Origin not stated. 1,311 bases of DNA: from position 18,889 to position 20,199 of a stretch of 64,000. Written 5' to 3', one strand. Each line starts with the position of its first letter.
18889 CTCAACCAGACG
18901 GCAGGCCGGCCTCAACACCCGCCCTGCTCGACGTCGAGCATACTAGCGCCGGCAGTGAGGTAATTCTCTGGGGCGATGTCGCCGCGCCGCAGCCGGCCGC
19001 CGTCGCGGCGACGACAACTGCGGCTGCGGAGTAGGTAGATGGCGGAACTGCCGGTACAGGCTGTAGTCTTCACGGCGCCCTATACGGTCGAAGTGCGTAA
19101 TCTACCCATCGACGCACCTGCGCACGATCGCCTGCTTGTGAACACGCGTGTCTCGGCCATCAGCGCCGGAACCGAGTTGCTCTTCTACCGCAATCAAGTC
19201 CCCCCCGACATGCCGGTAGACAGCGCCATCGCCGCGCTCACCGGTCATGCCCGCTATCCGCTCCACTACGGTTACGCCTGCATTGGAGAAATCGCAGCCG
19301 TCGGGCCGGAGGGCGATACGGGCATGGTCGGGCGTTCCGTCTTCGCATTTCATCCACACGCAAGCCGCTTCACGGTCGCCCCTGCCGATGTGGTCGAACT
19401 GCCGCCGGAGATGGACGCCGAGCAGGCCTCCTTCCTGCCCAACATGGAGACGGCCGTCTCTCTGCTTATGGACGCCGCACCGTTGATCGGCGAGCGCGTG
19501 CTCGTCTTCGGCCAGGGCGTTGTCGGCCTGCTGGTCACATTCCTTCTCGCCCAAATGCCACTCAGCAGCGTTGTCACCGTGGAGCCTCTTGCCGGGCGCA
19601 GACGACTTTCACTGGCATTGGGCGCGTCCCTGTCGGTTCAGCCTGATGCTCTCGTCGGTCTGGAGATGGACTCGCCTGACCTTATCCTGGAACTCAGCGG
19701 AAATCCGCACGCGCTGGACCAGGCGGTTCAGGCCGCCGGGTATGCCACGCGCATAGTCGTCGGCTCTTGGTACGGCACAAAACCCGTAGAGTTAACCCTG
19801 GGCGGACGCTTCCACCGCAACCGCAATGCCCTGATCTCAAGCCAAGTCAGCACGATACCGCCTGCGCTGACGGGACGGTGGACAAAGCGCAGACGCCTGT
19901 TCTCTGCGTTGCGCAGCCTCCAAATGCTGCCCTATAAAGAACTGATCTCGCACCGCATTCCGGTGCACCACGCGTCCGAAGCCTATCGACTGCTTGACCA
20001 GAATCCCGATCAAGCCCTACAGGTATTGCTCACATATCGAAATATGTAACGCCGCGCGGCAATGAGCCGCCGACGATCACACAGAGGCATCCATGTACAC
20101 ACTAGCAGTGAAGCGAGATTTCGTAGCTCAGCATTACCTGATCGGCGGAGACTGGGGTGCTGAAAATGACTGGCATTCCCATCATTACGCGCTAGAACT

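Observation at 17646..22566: Tightly packed five-gene GTP-derived cluster: RibA-RibD(reductase) fusion, Zn-less MDR dehydrogenase, atypical PTPS/QueD fold, GT4 glycosyltransferase, SAM methyltransferase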

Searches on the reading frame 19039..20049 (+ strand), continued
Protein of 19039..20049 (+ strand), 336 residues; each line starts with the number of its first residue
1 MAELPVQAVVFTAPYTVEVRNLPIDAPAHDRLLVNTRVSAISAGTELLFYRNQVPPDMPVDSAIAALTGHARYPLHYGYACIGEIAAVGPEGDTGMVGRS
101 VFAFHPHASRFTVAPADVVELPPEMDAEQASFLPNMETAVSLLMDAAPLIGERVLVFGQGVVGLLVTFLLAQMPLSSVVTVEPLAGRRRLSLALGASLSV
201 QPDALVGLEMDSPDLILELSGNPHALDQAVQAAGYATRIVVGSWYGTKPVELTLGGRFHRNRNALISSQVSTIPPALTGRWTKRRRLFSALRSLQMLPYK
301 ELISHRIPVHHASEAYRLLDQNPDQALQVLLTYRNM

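Call 28: search_protein_families(library=pfam, proteins=[L039:5846-7129:+, L039:7126-8226:+, L039:8223-8573:+, L064:6981-7478:+, L064:7475-8653:+, L064:8628-9704:+, L039:13542-14060:+, L002:12441-13310:+, L019:6961-8754:+, L019:14182-15801:+], max_evalue=0.01)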
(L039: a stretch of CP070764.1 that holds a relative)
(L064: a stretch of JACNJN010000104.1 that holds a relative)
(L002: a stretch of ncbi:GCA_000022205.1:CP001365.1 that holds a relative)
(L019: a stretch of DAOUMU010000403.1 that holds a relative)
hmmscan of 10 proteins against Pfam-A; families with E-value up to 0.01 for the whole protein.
L039:5846-7129:+ (427 aa): 1 family
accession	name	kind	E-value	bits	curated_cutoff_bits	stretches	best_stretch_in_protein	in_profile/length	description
PF01066.26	CDP-OH_P_transf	-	6.8e-17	62.7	22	1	97-239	5-138/152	CDP-alcohol phosphatidyltransferase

L039:7126-8226:+ (366 aa): 1 family
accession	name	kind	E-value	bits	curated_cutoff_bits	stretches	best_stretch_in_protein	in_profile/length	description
PF03706.18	LPG_synthase_TM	-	3.3e-40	138.9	33.4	1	37-333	9-297/302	Lysylphosphatidylglycerol synthase TM region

L039:8223-8573:+ (116 aa): 1 family
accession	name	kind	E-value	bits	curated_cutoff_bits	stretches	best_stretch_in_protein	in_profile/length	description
PF24287.1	DUF7475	-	1.9e-05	25.3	31.3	1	10-105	23-109/115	Family of unknown function (DUF7475)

L064:6981-7478:+ (165 aa): 1 family
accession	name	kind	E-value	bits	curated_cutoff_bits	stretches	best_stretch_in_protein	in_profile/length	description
PF04238.17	DUF420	-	1.3e-05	26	30.5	1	26-153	4-128/130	Protein of unknown function (DUF420)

L064:7475-8653:+ (392 aa): 1 family
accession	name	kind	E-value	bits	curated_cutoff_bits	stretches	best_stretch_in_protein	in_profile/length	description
PF01066.26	CDP-OH_P_transf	-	5.5e-17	63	22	1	85-235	3-146/152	CDP-alcohol phosphatidyltransferase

L064:8628-9704:+ (358 aa): 1 family
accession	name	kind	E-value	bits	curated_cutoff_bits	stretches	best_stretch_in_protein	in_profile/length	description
PF03706.18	LPG_synthase_TM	-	1.9e-36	126.5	33.4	1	19-318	6-297/302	Lysylphosphatidylglycerol synthase TM region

L039:13542-14060:+ (172 aa): 1 family
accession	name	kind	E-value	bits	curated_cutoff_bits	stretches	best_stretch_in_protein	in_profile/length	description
PF01986.22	DUF123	-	1.1e-20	74.4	25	1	40-135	2-94/95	Domain of unknown function DUF123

L002:12441-13310:+ (289 aa): 1 family
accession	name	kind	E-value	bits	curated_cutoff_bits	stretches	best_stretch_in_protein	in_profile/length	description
PF00884.28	Sulfatase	-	0.00034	20.5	25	1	96-237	119-257/301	Sulfatase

L019:6961-8754:+ (597 aa): 1 family
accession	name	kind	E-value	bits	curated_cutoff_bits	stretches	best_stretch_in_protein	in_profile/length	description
PF03706.18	LPG_synthase_TM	-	1.9e-36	126.5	33.4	1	232-530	7-292/302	Lysylphosphatidylglycerol synthase TM region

L019:14182-15801:+ (539 aa): 0 families

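Call 45: search_protein_families(library=ncbifam, proteins=[L002:9019-9801:-, L039:5846-7129:+, L039:7126-8226:+, L002:10332-12329:-, L005:9032-9976:+], max_evalue=0.001)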
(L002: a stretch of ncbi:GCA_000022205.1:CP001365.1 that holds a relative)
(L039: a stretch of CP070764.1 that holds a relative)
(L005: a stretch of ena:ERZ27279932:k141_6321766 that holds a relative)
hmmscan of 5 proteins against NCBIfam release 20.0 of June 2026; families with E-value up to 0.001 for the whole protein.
L002:9019-9801:- (260 aa): 6 families
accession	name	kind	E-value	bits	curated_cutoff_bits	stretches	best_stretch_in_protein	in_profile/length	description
NF040950.1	archin_ph_syn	equivalog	1.1e-06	28.7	180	1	82-154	26-95/191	archaetidylinositol phosphate synthase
TIGR00473.1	pssA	equivalog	4.2e-06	26.9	107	1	117-161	28-72/153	CDP-diacylglycerol--serine O-phosphatidyltransferase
NF045883.1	PIPSynth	equivalog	8.7e-06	25.6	170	1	82-151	25-91/197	phosphatidylinositol phosphate synthase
TIGR04217.1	archae_ser_T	exception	2.7e-05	24.1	200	1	79-187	7-112/221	archaetidylserine synthase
NF053678.1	ClpnSynClsA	equivalog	0.0001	22.5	240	1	77-192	1-114/180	cardiolipin synthase ClsA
TIGR00560.1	pgsA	equivalog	0.00011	22.8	109.1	1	81-234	3-158/183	CDP-diacylglycerol--glycerol-3-phosphate 3-phosphatidyltransferase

L039:5846-7129:+ (427 aa): 5 families
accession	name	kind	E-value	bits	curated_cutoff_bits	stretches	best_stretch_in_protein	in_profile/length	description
TIGR00560.1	pgsA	equivalog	7.4e-13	49.4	109.1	1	97-199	5-108/183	CDP-diacylglycerol--glycerol-3-phosphate 3-phosphatidyltransferase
NF008090.0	PRK10832.1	equivalog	5.7e-08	33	304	1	97-186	7-92/182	CDP-diacylglycerol--glycerol-3-phosphate 3-phosphatidyltransferase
NF040950.1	archin_ph_syn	equivalog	4.5e-06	26.6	180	1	73-189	3-117/191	archaetidylinositol phosphate synthase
TIGR04217.1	archae_ser_T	exception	0.0001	22.2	200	1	130-197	39-106/221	archaetidylserine synthase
NF053678.1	ClpnSynClsA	equivalog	0.00011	22.4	240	1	97-205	7-112/180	cardiolipin synthase ClsA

L039:7126-8226:+ (366 aa): 3 families
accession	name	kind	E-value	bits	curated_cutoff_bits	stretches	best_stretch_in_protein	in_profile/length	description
TIGR03476.1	HpnL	subfamily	3.5e-25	89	195.65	1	39-338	17-311/318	putative membrane protein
TIGR00374.1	TIGR00374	subfamily_domain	8.8e-24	84.5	43.2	1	63-328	31-296/323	flippase-like domain-containing protein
NF033480.1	bifunc_MprF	equivalog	6.5e-06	24.7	600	1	22-201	2-180/841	bifunctional lysylphosphatidylglycerol flippase/synthetase MprF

L002:10332-12329:- (665 aa): 10 families
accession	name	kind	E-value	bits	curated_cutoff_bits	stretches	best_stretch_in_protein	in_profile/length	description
NF008377.0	PRK11172.1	equivalog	3e-39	134.9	327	2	512-659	103-251/267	2,5-didehydrogluconate reductase DkgB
NF008598.0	PRK11565.1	equivalog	4.1e-32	111.3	425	2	515-658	115-260/275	2,5-didehydrogluconate reductase DkgA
TIGR04380.1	myo_inos_iolG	equivalog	1.8e-09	37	355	1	5-109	6-113/330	inositol 2-dehydrogenase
NF052479.1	LevoglcsnDh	equivalog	3.7e-08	32.5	650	1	29-163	41-172/386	levoglucosan dehydrogenase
NF007695.0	PRK10376.1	subfamily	1e-07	31.4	280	1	512-659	139-287/290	oxidoreductase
NF040723.1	UDP-GlcNAcDh_Arch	equivalog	1.6e-07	31.1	450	1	23-115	24-115/302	UDP-N-acetylglucosamine 3-dehydrogenase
NF041392.1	XylDh_Gfo6_Halo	equivalog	9.2e-07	28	350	1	55-145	79-167/350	D-xylose 1-dehydrogenase Gfo6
NF058561.1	BT_2158_fam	equivalog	2.3e-05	23.2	750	1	57-110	95-146/487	glycoside 3-dehydrogenase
NF008607.0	PRK11579.1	subfamily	3.1e-05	23.1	330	1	22-142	28-146/346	oxidoreductase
NF007574.0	PRK10206.1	equivalog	0.00018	20.7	352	1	49-113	54-118/345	oxidoreductase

L005:9032-9976:+ (314 aa): 3 families
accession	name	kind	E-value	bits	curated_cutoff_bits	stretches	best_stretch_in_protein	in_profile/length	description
NF040696.1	isopcys_mtase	equivalog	5.5e-11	42.7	160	1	123-288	28-190/190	protein-S-isoprenylcysteine O-methyltransferase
TIGR04571.1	LmtA_Leptospira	exception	7.8e-11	42.2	325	1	213-289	90-167/252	lipid A Kdo2 1-phosphate O-methyltransferase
NF045656.1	MeththiolMtaseMddA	equivalog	7.6e-05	22.1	270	1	210-286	164-238/238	methanethiol S-methyltransferase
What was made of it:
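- Closest known: Phosphatidylinositol-phosphate synthase with PimA. Same: In relatives, a PIP-synthase/PgsA-like CDP-alcohol transferase, a GT4 enzyme and an LPG_synthase_TM flippase-like protein sit together (calls 28, 45).
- Closest known: Phosphatidylinositol-phosphate synthase with PimA. Different: Scores to the PIP-synthase and PgsA models are far below their cut-offs (call 45).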

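Call 46: search_protein_families(library=pfam, proteins=[P0016, L005:11625-13310:+], max_evalue=0.01)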
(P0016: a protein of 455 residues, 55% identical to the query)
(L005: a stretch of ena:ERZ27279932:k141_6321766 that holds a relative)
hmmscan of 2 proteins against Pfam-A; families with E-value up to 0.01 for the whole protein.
P0016 (455 aa): 4 families
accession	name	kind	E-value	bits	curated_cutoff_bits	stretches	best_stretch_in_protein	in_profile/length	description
PF20423.3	AceK_regulatory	-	1.9e-21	77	25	1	3-122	61-181/302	Isocitrate dehydrogenase kinase/phosphatase (AceK), regulatory domain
PF00107.32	ADH_zinc_N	-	7.4e-09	36.1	31.8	1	286-396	2-117/129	Zinc-binding dehydrogenase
PF16912.11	Glu_dehyd_C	-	1.7e-06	28.1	34.9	1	276-449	32-209/211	Glucose dehydrogenase C-terminus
PF13602.12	ADH_zinc_N_2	-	0.0073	17.7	27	0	331-444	19-126/134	Zinc-binding dehydrogenase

L005:11625-13310:+ (561 aa): 1 family
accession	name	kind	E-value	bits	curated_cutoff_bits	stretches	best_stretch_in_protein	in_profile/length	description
PF00884.28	Sulfatase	-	1.4e-11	44.7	25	1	336-501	79-245/301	Sulfatase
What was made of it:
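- Tried and rejected: The MDR-AceK fusion P0016 I judged a likely gene-call artefact, without checking (call 46).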

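Call 69: search_protein_families(library=pfam, proteins=[L009:12506-14620:+, L009:14932-16779:+, L009:7183-9381:+, L077:9409-9984:+, L077:12831-13391:+, L077:11447-12727:-], max_evalue=0.001)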
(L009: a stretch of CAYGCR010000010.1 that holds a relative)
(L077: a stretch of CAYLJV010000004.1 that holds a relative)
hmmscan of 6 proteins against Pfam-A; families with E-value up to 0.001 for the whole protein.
L009:12506-14620:+ (704 aa): 5 families
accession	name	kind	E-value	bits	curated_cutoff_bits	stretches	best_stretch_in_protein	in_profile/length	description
PF01292.26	Ni_hydr_CYTB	-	4.2e-14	53.1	30.1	1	470-652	1-166/179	Prokaryotic cytochrome b561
PF14522.11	Cytochrome_C7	-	4.4e-13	49.3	24.8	1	323-403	11-67/67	Cytochrome c7 and related cytochrome c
PF14537.11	Cytochrom_c3_2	-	1.1e-09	39.1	25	1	114-201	5-78/79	Cytochrome c3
PF09699.15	Paired_CXXCH_1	-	2.4e-07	30.7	20.6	0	241-276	9-39/41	Doubled CXXCH motif (Paired_CXXCH_1)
PF02085.21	Cytochrom_CIII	-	5.4e-07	30.3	22.9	1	103-201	18-101/101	Class III cytochrome C family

L009:14932-16779:+ (615 aa): 16 families
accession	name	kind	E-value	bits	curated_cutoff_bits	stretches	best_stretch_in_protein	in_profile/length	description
PF13414.12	TPR_11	-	2.8e-27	94.6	26.8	3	479-517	3-41/42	TPR repeat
PF00515.34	TPR_1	-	2.8e-27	93.8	27.8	3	540-570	3-33/34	Tetratricopeptide repeat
PF07719.23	TPR_2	-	2.9e-24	83.6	27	3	541-569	4-32/34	Tetratricopeptide repeat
PF13431.12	TPR_17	-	1.4e-18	65.9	24.4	0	527-559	2-34/34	Tetratricopeptide repeat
PF13181.12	TPR_8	-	1.8e-18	65.5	25.7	1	540-569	3-32/34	Tetratricopeptide repeat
PF13424.12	TPR_12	-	3.1e-13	50.1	30.1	2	539-600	4-73/77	Tetratricopeptide repeat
PF13231.12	PMT_2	-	1.1e-12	49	26.1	1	78-234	3-156/160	Dolichyl-phosphate-mannose-protein mannosyltransferase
PF14559.12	TPR_19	-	2.5e-12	47.4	25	1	550-612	3-65/68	Tetratricopeptide repeat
PF13428.12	TPR_14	-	3.9e-11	42.9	23.5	0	544-579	7-42/44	Tetratricopeptide repeat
PF13432.12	TPR_16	-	2.7e-10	40.9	32.7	1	475-534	2-61/65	Tetratricopeptide repeat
PF13374.12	TPR_10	-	6.2e-10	39.2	27.5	1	539-567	3-31/42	Tetratricopeptide repeat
PF13176.12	TPR_7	-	8.7e-10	38.3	27.9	0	541-569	2-30/36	Tetratricopeptide repeat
PF13174.12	TPR_6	-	8.4e-09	36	26.3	0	474-495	4-25/33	Tetratricopeptide repeat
PF24575.1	TPR_Slam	-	1.3e-05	26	35.2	0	545-594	54-103/104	Surface lipoprotein assembly modifier, N-terminal TPR repeats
PF07721.20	TPR_4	-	0.00057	20.7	27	0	473-491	4-22/26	Tetratricopeptide repeat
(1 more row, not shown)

L009:7183-9381:+ (732 aa): 2 families
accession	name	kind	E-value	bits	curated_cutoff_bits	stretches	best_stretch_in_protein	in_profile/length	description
PF00593.30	TonB_dep_Rec_b-barrel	-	2.5e-36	126.9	27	1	275-697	20-436/436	TonB dependent receptor-like, beta-barrel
PF07715.20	Plug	-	1.8e-17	64.2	23.9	1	102-208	2-107/107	TonB-dependent Receptor Plug Domain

L077:9409-9984:+ (191 aa): 1 family
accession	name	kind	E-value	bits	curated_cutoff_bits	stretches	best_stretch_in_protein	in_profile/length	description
PF06267.17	DUF1028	-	2.1e-51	174.9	26.2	1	2-185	1-193/193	Family of unknown function (DUF1028)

L077:12831-13391:+ (186 aa): 1 family
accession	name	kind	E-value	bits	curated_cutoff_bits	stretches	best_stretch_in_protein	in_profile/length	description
PF01613.24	Flavin_Reduct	-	2.4e-24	86.6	27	1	20-153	8-139/153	Flavin reductase like domain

L077:11447-12727:- (426 aa): 0 families

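Call 86: predict_structure(alignment_id=A1)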
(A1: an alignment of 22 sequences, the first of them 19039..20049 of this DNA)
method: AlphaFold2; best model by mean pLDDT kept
length: 336 residues; sequences in the alignment: 22
mean_pLDDT: 89.0   pTM: 0.90
mean pLDDT of the five models: 89.0, 88.3, 86.9, 86.2, 85.2
residues with pLDDT >= 90: 220; 70-90: 92; 50-70: 21; < 50: 3
segments of 3 or more residues with pLDDT < 50: none
pLDDT, mean of each block of 10 residues (from residue 1): 82 96 93 97 87 79 73 88 97 96 95 95 95 94 93 95 97 97 94 97 75 89 87 90 76 77 80 65 90 96 96 95 89 76
secondary structure, 60 per line:
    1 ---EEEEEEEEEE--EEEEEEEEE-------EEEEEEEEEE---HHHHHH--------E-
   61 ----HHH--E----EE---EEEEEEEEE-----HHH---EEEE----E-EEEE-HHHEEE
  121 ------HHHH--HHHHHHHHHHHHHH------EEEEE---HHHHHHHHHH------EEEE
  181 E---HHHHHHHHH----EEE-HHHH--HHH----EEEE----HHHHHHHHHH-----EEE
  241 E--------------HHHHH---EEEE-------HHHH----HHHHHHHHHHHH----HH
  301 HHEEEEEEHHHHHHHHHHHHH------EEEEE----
elements in order: E4-13 E16-24 E32-41 H45-50 E80-88 E100-103 E110-113 E118-120 H127-130 H133-146 E153-157 H161-170 E177-181 H185-193 E198-200 H202-205 E215-218 H223-232 E238-241 H256-260 E264-267 H275-278 H283-294 H299-302 E303-308 H309-321 E328-332

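Call 88: fold_search(model_id=the predicted structure, library=pdb)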
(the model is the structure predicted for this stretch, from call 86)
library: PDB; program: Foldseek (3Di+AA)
matches with E <= 10: 1936; with E <= 0.001: 635
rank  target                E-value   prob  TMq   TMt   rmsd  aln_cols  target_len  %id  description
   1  2d8a                  1.3e-24  1.00  0.77  0.77   3.7       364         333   21  Crystal Structure of PH0655 from Pyrococcus horikoshii OT3 (released 2006-06-02)
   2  4ilk_A                1.4e-22  1.00  0.78  0.78   3.9       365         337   18  Crystal structure of short chain alcohol dehydrogenase (rspB) from E. coli CFT073 (EFI TARGET EFI-506413) complexed wi (released 2013-01-30)
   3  5vm2_A                1.6e-22  1.00  0.80  0.77   3.3       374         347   14  Crystal structure of ECK1772, an oxidoreductase/dehydrogenase of unknown specificity involved in membrane biogenesis f (released 2017-06-07)
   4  6dkh_C                3.4e-22  1.00  0.79  0.77   3.5       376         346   18  The crystal structure of L-idonate 5-dehydrogenase from Escherichia coli str. K-12 substr. MG1655 (released 2018-06-06)
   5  4ilk_B                3.6e-22  1.00  0.80  0.80   2.9       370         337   17  Crystal structure of short chain alcohol dehydrogenase (rspB) from E. coli CFT073 (EFI TARGET EFI-506413) complexed wi (released 2013-01-30)
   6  6ie0_A                4.0e-22  1.00  0.80  0.77   3.6       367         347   17  X-ray crystal structure of 2R,3R-butanediol dehydrogenase from Bacillus subtilis (released 2019-09-18)
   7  6dkh_A                7.0e-22  1.00  0.78  0.76   4.0       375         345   17  The crystal structure of L-idonate 5-dehydrogenase from Escherichia coli str. K-12 substr. MG1655 (released 2018-06-06)
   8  2dfv_A                1.0e-21  1.00  0.77  0.75   4.0       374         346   20  Hyperthermophilic threonine dehydrogenase from Pyrococcus horikoshii (released 2007-01-16)
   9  4ejm                  1.5e-21  1.00  0.79  0.78   3.3       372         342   19  Crystal structure of a putative zinc-binding dehydrogenase (Target PSI-012003) from Sinorhizobium meliloti 1021 bound to (released 2012-05-02)
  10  4ej6                  1.7e-21  1.00  0.79  0.78   3.2       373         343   19  Crystal structure of a putative zinc-binding dehydrogenase (Target PSI-012003) from Sinorhizobium meliloti 1021 (released 2012-05-02)
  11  1vj0_B                2.2e-21  1.00  0.77  0.72   3.9       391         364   15  Crystal structure of Alcohol dehydrogenase (TM0436) from Thermotoga maritima at 2.00 A resolution (released 2004-03-02)
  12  1vj0_A                5.9e-21  1.00  0.77  0.71   4.0       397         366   15  Crystal structure of Alcohol dehydrogenase (TM0436) from Thermotoga maritima at 2.00 A resolution (released 2004-03-02)
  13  5kia                  6.6e-21  1.00  0.75  0.74   4.3       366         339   17  Crystal structure of L-threonine 3-dehydrogenase from Burkholderia thailandensis (released 2017-02-15)
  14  2dq4_A                9.5e-21  1.00  0.76  0.75   3.7       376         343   19  Crystal structure of threonine 3-dehydrogenase (released 2007-06-12)
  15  4a2c_A                9.5e-21  1.00  0.75  0.73   4.9       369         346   21  Crystal structure of galactitol-1-phosphate dehydrogenase from Escherichia coli (released 2012-08-08)
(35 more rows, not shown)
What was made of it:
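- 19039..20049 (+): Zinc-less MDR-superfamily dehydrogenase (336 aa), BchC-like, probably NAD-dependent. Calls 86 and 88 (AF2 pLDDT 89; nearest folds are TDH, RspB, idonate 5-DH, galactitol-1-P DH and sorbitol DH, TM 0.75-0.80).
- On Zn-dependent MDR alcohol/polyol dehydrogenases: AF2 model with TM 0.75-0.80 to TDH, RspB, idonate DH and sorbitol DH (calls 86, 88).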

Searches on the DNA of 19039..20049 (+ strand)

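Call 75: search_rna_families(sources=[L039, L019, L064, L005, L003, L002, L087], threshold=gathering)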
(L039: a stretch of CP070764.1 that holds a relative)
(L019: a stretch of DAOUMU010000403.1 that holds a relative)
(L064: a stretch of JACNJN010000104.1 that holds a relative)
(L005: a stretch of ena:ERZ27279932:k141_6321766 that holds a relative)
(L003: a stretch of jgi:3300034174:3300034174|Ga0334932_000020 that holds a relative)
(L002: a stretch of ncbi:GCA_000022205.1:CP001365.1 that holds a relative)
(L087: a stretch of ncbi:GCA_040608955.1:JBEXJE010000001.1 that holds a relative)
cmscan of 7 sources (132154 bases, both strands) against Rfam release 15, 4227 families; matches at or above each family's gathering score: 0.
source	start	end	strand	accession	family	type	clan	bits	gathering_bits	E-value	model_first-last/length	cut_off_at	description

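Call 77: search_rna_families(sources=[L011, L007, L021, L052, L066, L038, L056], threshold=gathering)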
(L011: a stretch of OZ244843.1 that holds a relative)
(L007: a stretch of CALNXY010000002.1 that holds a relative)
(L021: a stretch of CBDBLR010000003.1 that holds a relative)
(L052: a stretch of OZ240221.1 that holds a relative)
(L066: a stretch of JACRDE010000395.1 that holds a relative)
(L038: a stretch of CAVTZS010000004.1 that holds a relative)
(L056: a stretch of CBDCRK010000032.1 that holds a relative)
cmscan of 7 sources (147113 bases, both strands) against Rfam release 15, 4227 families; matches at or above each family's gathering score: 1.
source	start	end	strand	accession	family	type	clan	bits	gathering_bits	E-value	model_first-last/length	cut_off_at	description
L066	2117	2474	+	RF00010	RNaseP_bact_a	Gene; ribozyme;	CL00002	326.5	100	8.5e-106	1-367/367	no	Bacterial RNase P class A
